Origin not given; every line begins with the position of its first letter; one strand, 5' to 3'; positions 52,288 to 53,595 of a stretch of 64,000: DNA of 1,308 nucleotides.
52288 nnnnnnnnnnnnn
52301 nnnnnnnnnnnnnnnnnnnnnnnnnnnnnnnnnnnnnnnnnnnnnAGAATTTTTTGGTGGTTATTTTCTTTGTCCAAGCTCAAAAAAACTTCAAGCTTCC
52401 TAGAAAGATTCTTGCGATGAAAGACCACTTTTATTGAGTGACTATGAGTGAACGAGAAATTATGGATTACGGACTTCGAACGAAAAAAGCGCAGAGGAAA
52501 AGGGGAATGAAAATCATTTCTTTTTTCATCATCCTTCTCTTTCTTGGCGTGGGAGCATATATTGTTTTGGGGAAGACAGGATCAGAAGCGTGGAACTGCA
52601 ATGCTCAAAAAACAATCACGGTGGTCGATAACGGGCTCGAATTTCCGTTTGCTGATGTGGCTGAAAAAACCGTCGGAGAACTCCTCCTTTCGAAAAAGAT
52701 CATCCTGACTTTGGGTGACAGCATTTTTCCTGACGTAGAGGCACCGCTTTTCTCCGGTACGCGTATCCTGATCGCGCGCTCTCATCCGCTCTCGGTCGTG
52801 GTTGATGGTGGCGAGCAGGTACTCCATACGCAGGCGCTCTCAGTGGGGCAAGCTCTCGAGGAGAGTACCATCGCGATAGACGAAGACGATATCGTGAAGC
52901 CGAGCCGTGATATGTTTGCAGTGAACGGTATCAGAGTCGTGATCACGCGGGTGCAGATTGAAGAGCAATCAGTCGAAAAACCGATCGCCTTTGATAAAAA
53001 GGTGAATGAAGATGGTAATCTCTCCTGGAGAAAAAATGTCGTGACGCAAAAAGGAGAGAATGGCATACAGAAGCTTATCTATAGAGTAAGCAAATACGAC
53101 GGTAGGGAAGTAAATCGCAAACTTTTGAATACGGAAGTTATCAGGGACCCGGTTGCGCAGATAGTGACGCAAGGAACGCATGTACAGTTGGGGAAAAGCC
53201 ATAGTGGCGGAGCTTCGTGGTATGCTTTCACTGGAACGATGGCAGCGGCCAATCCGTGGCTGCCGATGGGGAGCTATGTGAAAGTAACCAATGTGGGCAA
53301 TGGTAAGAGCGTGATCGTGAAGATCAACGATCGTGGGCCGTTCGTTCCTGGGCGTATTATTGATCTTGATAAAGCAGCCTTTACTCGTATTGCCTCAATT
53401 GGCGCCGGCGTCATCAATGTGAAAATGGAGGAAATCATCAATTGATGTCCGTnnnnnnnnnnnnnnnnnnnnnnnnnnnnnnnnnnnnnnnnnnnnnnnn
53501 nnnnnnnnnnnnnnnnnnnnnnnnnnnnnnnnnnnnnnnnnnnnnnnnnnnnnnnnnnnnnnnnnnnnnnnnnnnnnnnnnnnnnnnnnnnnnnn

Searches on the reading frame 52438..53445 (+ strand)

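Call 11: search_protein_families(library=pfam, proteins=[window:52438-53445:+])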
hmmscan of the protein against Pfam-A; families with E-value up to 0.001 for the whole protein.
window:52438-53445:+ (335 aa): 4 families
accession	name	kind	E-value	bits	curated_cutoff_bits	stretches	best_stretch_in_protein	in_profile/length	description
PF03330.24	DPBB_1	-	3.3e-18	66.1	28.8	1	267-329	23-82/83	Lytic transglycolase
PF07501.17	G5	-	3.7e-18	66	23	1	175-247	2-74/75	G5 domain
PF03990.20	DUF348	-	5.9e-11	42.4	24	1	119-158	2-41/41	G5-linked-Ubiquitin-like domain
PF00967.23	Barwin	-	0.00089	19.6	21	0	260-329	44-109/119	Barwin family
